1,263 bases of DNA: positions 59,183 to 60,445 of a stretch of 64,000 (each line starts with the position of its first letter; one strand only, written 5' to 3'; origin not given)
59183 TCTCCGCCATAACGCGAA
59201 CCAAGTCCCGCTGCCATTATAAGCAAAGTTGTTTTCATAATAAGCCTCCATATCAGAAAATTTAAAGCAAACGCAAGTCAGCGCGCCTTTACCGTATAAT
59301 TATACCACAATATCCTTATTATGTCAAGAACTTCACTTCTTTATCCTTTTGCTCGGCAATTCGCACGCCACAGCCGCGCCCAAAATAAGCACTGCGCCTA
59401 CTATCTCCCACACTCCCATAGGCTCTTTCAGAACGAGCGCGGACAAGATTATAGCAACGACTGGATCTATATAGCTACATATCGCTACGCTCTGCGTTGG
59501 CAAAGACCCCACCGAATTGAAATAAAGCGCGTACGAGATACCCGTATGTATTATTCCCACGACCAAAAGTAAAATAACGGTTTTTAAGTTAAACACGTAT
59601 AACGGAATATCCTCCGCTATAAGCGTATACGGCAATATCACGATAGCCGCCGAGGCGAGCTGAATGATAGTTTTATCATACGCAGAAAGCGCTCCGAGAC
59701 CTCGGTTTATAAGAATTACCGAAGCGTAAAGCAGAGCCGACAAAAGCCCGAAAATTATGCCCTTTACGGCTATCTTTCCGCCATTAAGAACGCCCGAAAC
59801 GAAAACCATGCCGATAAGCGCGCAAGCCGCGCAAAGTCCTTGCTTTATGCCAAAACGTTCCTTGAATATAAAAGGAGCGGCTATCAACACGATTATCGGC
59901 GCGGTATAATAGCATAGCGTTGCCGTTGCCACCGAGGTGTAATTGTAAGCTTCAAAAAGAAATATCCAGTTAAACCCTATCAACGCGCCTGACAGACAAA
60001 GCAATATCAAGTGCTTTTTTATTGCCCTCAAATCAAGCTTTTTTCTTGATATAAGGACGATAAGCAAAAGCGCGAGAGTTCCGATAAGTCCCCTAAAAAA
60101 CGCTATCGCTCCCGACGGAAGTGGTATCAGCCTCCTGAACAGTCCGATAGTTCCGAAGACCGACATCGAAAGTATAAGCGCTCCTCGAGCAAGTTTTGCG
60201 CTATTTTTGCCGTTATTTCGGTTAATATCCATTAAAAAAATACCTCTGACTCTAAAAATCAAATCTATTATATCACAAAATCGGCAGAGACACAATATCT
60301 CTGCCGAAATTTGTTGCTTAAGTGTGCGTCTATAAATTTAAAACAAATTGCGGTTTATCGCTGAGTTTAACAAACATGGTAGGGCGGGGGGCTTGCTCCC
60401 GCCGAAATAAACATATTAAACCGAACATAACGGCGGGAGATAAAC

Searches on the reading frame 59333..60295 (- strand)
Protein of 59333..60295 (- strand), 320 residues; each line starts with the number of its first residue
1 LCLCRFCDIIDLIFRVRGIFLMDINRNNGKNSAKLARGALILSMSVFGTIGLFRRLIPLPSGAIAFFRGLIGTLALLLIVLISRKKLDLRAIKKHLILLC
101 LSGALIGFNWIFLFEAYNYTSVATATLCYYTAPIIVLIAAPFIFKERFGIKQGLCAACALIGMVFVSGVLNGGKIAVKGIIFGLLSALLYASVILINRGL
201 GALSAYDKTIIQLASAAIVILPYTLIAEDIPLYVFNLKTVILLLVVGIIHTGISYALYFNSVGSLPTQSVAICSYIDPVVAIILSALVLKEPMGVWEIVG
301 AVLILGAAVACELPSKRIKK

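Call 9: search_protein_families(library=pfam, proteins=[window:59333-60295:-])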
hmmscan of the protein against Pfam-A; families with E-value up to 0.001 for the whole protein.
window:59333-60295:- (320 aa): 1 family
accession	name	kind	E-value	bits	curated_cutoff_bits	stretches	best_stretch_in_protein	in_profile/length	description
PF00892.27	EamA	-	2.7e-34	118.8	28.2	2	178-309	2-131/135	EamA-like transporter family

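Call 89: find_encoding_contigs(protein=window:59333-60295:-, flank=2500, max_places=10)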
Protein window:59333-60295:- (320 aa): no gene with exactly this product is on record in the collection.
